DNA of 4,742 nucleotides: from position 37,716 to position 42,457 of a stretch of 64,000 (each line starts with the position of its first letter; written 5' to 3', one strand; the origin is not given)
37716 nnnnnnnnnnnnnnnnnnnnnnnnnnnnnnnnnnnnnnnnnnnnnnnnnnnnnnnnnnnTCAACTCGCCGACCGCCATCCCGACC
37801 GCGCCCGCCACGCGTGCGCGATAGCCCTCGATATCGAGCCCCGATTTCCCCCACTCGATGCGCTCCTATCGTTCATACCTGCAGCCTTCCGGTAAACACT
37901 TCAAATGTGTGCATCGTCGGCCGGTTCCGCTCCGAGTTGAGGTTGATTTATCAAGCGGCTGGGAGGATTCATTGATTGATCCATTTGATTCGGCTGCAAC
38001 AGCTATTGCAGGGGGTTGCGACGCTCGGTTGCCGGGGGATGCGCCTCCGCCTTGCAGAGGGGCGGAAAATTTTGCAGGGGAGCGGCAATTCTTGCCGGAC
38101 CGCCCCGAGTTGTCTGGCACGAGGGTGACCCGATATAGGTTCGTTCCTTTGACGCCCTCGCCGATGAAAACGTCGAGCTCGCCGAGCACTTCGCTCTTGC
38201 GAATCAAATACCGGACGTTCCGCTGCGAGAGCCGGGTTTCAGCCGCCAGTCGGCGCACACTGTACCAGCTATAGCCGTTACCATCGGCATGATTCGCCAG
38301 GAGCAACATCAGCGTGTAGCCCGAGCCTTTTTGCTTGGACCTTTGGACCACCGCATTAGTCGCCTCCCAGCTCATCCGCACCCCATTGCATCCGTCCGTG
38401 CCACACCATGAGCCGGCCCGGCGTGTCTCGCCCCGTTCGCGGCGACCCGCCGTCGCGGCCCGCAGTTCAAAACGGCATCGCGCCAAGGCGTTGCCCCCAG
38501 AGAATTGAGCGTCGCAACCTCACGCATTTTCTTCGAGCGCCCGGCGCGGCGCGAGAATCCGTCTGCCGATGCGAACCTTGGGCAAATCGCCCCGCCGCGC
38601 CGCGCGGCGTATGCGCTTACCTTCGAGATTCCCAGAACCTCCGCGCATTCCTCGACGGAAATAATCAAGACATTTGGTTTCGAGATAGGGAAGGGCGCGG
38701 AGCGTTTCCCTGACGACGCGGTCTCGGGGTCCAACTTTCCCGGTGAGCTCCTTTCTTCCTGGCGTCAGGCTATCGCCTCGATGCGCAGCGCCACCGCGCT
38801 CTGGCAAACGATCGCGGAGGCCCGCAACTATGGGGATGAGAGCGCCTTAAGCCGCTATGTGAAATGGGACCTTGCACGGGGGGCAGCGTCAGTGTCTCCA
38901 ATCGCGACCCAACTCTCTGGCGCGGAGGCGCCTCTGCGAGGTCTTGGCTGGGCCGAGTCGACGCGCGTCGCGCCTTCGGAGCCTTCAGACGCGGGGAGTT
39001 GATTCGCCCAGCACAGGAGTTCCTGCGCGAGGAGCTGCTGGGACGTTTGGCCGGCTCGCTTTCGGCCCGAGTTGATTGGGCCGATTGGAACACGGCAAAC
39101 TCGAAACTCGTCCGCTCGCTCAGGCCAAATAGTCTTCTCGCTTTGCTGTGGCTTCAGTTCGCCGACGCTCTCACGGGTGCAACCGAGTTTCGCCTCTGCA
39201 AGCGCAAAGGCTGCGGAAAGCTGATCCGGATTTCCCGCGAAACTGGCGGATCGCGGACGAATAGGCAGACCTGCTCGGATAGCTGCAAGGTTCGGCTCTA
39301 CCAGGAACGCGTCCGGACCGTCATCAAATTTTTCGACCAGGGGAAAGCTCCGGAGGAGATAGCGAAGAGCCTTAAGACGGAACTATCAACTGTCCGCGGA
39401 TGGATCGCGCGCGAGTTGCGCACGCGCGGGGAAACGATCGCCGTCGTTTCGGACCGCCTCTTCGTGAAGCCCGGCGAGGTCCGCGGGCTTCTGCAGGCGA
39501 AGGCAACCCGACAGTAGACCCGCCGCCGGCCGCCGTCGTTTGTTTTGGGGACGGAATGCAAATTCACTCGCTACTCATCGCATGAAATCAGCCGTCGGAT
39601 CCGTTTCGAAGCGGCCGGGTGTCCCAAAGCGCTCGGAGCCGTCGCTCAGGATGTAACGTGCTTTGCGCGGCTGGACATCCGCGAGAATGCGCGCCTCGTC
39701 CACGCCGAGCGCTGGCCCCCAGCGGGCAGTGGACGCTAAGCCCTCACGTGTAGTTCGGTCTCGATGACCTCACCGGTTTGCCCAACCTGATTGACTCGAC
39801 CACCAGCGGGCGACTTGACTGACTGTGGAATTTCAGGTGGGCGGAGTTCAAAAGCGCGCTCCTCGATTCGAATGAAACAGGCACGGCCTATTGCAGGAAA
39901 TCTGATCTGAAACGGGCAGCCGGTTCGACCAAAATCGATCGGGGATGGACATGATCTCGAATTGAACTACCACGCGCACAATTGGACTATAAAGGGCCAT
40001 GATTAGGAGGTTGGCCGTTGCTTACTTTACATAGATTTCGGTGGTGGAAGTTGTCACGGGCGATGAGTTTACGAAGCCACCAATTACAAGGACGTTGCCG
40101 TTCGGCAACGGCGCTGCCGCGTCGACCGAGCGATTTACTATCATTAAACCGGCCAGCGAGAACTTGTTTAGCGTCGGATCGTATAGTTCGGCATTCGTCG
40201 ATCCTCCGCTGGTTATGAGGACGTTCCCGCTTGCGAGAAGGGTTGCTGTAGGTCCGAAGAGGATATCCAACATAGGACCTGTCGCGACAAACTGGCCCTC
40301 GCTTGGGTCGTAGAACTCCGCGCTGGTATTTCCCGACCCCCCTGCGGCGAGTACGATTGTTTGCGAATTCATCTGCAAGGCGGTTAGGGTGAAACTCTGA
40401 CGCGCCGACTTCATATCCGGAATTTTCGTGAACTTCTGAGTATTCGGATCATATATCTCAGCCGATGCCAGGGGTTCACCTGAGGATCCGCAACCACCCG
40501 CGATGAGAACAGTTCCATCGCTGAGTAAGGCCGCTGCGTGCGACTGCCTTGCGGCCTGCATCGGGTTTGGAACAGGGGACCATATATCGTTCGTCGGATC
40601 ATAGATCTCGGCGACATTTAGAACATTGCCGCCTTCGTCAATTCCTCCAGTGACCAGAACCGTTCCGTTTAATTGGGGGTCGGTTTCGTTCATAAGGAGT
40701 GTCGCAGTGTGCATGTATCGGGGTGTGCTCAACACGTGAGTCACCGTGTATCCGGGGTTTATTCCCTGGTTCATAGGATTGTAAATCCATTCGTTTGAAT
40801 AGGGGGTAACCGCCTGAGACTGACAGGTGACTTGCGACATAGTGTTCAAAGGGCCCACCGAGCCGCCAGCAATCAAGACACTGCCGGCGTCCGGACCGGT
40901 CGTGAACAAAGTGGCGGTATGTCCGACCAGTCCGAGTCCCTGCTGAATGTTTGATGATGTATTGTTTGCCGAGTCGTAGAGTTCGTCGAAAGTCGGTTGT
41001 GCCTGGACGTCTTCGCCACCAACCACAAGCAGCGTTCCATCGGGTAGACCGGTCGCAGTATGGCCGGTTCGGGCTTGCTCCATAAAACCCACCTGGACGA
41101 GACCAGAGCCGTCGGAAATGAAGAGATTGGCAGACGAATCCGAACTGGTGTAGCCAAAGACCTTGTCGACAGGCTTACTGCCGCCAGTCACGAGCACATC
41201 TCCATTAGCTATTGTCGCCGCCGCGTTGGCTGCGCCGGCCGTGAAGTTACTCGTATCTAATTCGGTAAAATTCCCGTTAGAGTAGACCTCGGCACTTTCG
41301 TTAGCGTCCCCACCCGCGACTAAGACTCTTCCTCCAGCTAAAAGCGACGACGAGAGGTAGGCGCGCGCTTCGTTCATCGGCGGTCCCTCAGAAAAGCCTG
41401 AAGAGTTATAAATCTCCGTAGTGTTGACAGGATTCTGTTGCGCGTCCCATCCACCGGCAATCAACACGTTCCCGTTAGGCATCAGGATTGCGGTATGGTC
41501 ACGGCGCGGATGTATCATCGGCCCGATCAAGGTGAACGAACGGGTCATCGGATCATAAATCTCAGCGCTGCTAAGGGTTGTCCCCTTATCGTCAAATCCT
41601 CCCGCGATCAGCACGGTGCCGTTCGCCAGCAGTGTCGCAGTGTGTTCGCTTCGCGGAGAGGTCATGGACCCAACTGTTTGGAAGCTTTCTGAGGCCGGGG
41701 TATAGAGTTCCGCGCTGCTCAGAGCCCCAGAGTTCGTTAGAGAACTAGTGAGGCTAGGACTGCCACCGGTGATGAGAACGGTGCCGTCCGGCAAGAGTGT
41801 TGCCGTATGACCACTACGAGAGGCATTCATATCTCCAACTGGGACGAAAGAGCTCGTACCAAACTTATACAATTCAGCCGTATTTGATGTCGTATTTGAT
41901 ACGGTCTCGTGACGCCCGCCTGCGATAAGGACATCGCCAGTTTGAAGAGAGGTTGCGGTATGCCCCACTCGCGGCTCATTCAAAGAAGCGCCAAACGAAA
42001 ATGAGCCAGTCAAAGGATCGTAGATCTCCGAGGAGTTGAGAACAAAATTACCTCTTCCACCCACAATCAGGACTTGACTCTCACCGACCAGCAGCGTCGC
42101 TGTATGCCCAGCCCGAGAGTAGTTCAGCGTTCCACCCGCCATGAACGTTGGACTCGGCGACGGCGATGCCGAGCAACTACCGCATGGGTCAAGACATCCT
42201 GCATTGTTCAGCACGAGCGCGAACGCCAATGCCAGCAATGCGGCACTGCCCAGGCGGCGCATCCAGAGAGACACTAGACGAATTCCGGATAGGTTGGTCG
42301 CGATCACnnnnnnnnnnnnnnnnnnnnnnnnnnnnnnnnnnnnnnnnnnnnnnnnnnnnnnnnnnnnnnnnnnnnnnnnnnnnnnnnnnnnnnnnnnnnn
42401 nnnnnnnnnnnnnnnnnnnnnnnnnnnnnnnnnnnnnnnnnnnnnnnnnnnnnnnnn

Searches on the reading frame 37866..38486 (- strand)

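Call 30: search_protein_families(library=pfam, proteins=[window:37866-38486:-], max_evalue=0.01)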
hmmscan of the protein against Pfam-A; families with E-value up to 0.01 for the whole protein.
window:37866-38486:- (206 aa): 1 family
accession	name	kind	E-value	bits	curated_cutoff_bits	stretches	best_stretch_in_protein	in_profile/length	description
PF13730.12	HTH_36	-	2.8e-05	24.2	25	1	59-96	10-47/55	Helix-turn-helix domain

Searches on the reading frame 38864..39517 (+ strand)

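Call 30: search_protein_families(library=pfam, proteins=[window:38864-39517:+], max_evalue=0.01)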
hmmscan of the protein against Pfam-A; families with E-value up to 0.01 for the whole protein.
window:38864-39517:+ (217 aa): 1 family
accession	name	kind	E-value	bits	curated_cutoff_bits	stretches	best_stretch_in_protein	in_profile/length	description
PF13384.12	HTH_23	-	0.0026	18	24.6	0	148-183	6-40/50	Homeodomain-like domain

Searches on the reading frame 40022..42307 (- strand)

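Call 30: search_protein_families(library=pfam, proteins=[window:40022-42307:-], max_evalue=0.01)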
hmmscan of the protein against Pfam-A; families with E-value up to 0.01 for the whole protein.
window:40022-42307:- (761 aa): 13 families
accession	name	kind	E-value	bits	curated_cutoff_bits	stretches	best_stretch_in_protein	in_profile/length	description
PF13418.12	Kelch_4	-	4.3e-61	203.1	21.6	6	218-264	1-47/49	Galactose oxidase, central domain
PF01344.31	Kelch_1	-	4.5e-54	180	20.1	4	589-633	3-46/46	Kelch motif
PF13964.12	Kelch_6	-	9.7e-50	165.5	25.3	4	225-268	7-50/50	Kelch motif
PF24681.1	Kelch_KLHDC2_KLHL20_DRC7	-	3.1e-34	118.6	50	3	115-300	1-184/221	KLHDC2/KLHL20/DRC7 Kelch-repeats domain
PF13415.12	Kelch_3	-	7.7e-28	96.5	22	4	598-643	2-47/48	Galactose oxidase, central domain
PF24981.1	Beta-prop_ATRN-LZTR1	-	4.4e-26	92.2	50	2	63-239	90-281/289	Attractin/LZTR1 beta-propeller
PF07646.21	Kelch_2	-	7.7e-24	82.8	21.3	0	71-107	6-45/48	Kelch motif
PF07250.17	Glyoxal_oxid_N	-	3.4e-14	53.1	37.5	0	545-608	75-138/243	Glyoxal oxidase N-terminus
PF25210.1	Kelch_FKB95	-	1.9e-12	47.8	70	1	583-674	76-163/268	FKB95, Kelch-repeats domain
PF01144.29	CoA_trans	-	0.0005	20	23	0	589-625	5-43/217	Coenzyme A transferase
PF12768.13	Rax2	-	0.0012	18.8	28.8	0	568-667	57-153/254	Rax2 C-terminal beta propeller domain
PF13540.12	RCC1_2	-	0.002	18.3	22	0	589-604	9-24/30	Regulator of chromosome condensation (RCC1) repeat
PF02698.23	DUF218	-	0.0026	18.1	27.6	0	579-620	10-47/133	DUF218 domain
